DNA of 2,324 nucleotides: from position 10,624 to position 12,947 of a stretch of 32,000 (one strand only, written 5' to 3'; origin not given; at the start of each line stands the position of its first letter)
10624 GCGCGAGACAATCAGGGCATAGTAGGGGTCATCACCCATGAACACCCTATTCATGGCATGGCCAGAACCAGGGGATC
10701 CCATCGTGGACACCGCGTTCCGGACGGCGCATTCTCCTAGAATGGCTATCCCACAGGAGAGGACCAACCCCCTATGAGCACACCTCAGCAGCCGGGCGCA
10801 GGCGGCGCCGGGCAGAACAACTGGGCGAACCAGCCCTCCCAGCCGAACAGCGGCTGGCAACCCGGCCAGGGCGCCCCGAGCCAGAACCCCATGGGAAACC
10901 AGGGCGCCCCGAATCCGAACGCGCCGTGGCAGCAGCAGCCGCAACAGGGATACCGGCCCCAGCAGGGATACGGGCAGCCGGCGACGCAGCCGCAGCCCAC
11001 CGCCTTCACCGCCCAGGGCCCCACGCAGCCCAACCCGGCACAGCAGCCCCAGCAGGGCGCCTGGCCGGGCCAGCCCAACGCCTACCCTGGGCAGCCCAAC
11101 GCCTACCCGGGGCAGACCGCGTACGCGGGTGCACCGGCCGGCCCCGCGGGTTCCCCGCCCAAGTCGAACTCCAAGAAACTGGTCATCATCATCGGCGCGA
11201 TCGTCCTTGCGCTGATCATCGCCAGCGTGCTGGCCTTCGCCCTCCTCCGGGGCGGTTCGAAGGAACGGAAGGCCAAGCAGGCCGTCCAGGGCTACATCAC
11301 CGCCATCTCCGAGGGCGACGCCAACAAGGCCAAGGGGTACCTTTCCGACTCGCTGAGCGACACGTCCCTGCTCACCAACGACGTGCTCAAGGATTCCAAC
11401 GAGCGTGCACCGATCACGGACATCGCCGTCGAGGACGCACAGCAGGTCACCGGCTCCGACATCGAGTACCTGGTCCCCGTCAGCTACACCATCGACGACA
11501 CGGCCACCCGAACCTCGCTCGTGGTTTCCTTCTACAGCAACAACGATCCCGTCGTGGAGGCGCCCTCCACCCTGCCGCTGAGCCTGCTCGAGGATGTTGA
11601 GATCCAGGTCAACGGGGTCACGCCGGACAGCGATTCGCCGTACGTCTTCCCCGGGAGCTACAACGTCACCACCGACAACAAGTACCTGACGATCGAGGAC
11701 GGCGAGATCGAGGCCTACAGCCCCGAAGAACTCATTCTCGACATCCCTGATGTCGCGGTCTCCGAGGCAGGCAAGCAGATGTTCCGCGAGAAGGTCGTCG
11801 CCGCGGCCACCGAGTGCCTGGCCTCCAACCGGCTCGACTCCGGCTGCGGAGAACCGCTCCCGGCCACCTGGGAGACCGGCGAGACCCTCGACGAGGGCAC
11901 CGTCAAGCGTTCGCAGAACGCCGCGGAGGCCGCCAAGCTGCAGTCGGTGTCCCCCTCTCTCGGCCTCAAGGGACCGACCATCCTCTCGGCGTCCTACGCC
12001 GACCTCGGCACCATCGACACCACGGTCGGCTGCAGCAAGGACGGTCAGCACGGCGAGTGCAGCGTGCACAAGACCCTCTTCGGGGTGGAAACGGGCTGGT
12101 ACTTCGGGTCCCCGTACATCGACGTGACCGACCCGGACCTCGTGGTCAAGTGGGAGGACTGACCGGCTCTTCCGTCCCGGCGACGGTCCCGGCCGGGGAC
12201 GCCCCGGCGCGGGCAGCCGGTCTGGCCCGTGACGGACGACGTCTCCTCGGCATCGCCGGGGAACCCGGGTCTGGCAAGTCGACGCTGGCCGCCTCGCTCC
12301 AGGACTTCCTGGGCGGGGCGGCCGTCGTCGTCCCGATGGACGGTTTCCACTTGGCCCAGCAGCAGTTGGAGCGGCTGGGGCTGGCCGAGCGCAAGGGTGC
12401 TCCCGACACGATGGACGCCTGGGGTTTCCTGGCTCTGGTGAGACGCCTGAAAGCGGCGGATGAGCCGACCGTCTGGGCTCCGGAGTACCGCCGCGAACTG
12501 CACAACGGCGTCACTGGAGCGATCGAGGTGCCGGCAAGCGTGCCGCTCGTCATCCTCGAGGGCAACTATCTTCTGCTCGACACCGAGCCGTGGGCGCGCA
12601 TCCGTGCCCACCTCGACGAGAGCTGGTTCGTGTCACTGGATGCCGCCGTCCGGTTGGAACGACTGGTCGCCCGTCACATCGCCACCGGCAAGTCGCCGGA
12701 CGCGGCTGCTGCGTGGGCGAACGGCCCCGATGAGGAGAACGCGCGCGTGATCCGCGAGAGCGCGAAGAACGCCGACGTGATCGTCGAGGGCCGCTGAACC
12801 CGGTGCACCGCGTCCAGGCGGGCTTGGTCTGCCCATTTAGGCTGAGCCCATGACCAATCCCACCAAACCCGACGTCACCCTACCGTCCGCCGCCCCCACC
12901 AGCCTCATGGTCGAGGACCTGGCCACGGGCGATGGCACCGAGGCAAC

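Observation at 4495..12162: Six-gene tandem array of an unrecognised membrane-anchored, four-cysteine ectodomain family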

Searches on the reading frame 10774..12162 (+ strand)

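Call 4: search_protein_families(library=pfam, proteins=[window:10774-12162:+], max_evalue=1)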
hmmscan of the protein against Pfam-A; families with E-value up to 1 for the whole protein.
window:10774-12162:+ (462 aa): 3 families
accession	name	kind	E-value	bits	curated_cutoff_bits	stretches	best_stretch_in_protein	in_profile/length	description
PF07219.19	HemY_N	-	0.14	12.7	31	1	141-195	33-87/107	HemY protein N-terminus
PF12870.14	DUF4878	-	0.17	12.6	24.1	1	163-226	4-67/112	Domain of unknown function (DUF4878)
PF03239.20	FTR1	-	0.2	11.3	25.3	1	133-165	150-182/284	Iron permease FTR1 family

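Call 5: search_protein_families(library=ncbifam, proteins=[window:10774-12162:+], max_evalue=1)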
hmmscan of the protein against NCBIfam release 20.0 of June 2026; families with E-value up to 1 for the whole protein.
window:10774-12162:+ (462 aa): 6 families
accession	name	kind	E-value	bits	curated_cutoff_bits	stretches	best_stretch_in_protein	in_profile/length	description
NF051431.1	Rv0361_Cterm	subfamily_domain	3.8e-07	30.4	37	1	133-252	2-128/140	Rv0361 family membrane protein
NF006283.1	PRK08455.1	equivalog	0.0018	17.9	187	1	129-177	13-61/182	flagellar basal body-associated protein FliL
NF004285.1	PRK05696.1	equivalog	0.005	16.6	179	1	131-169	15-53/171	flagellar basal body-associated protein FliL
NF051842.1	PBP4_5_Efaec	equivalog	0.0068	14.8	700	1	134-210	2-80/668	penicillin-binding protein PBP4(5)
NF009420.1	PRK12785.1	equivalog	0.01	15.7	197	1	124-170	9-55/161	flagellar basal body-associated protein FliL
NF033761.1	gliding_GltJ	equivalog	0.64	9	450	0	68-172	298-406/671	adventurous gliding motility protein GltJ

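Call 69: search_protein_families(library=padloc, proteins=[window:10774-12162:+], max_evalue=0.1)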
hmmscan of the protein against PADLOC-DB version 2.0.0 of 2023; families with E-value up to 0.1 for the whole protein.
window:10774-12162:+ (462 aa): 0 families

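Call 70: search_protein_families(library=phrogs, proteins=[window:10774-12162:+], max_evalue=0.1)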
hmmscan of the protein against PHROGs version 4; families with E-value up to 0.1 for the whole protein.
window:10774-12162:+ (462 aa): 1 family
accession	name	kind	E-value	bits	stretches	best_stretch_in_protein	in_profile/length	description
phrog_1867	-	DNA, RNA and nucleotide metabolism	0.032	14.7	1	20-124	251-341/420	single strand DNA binding protein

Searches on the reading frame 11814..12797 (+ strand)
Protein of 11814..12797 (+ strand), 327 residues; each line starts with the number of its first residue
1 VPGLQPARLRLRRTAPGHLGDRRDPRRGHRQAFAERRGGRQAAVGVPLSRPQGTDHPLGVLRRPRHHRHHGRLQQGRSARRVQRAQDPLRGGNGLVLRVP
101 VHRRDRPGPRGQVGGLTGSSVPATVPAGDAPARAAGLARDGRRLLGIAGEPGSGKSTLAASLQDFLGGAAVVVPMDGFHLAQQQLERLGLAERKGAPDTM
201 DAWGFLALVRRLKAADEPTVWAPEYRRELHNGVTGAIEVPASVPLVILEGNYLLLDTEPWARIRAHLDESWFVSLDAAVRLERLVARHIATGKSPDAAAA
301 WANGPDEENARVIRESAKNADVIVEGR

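Call 78: search_protein_families(library=pfam, proteins=[window:11814-12797:+], max_evalue=0.0001)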
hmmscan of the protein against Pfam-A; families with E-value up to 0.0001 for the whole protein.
window:11814-12797:+ (327 aa): 1 family
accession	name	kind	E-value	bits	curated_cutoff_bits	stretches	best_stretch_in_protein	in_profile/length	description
PF00485.24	PRK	-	1e-09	39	22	1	145-325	2-188/196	Phosphoribulokinase / Uridine kinase family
